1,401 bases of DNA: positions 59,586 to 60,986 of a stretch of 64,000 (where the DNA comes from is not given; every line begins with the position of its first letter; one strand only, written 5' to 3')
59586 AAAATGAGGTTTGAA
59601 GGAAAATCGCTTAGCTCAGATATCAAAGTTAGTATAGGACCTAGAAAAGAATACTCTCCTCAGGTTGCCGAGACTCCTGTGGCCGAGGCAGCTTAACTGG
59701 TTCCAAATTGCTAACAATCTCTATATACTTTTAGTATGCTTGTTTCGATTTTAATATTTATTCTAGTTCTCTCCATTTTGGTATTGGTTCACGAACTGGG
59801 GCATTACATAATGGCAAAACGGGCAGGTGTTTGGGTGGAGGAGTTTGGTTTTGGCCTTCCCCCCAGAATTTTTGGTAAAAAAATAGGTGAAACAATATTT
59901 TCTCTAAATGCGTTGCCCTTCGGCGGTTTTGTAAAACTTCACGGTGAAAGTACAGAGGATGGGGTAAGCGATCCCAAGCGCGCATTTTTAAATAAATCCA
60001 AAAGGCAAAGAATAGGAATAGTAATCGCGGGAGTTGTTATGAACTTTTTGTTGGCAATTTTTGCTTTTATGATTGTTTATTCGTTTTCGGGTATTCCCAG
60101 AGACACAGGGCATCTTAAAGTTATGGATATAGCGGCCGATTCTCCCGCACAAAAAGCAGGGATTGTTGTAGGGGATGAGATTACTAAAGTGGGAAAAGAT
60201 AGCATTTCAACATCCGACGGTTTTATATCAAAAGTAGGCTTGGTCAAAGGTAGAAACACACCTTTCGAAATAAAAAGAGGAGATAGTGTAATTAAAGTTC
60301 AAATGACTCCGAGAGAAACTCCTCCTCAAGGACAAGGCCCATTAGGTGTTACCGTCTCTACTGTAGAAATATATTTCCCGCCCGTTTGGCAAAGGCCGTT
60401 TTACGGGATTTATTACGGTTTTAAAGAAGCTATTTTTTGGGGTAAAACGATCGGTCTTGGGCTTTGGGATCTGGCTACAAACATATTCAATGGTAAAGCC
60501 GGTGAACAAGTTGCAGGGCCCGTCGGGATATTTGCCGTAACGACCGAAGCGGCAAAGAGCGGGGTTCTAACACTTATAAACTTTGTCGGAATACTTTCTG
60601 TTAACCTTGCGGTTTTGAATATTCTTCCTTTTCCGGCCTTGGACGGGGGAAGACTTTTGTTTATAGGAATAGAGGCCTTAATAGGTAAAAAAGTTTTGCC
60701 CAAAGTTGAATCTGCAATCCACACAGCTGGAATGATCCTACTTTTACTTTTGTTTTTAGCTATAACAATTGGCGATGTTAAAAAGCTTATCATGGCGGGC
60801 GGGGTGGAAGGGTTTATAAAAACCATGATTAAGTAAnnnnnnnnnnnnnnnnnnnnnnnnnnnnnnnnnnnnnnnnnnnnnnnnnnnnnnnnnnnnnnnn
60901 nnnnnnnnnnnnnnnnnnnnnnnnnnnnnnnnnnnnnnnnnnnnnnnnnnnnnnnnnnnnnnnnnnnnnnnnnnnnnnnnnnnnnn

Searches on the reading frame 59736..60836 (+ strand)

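Call 9: search_protein_families(library=pfam, proteins=[window:59736-60836:+])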
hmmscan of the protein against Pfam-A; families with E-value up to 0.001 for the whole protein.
window:59736-60836:+ (366 aa): 3 families
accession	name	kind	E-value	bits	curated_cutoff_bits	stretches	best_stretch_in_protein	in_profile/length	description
PF02163.28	Peptidase_M50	-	2.8e-53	181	27.2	1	8-339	2-221/221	Peptidase family M50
PF13180.12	PDZ_2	-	4.9e-08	33.6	27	1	125-188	12-76/80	PDZ domain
PF17820.7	PDZ_6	-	1.8e-05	24.8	27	1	129-157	2-30/54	PDZ domain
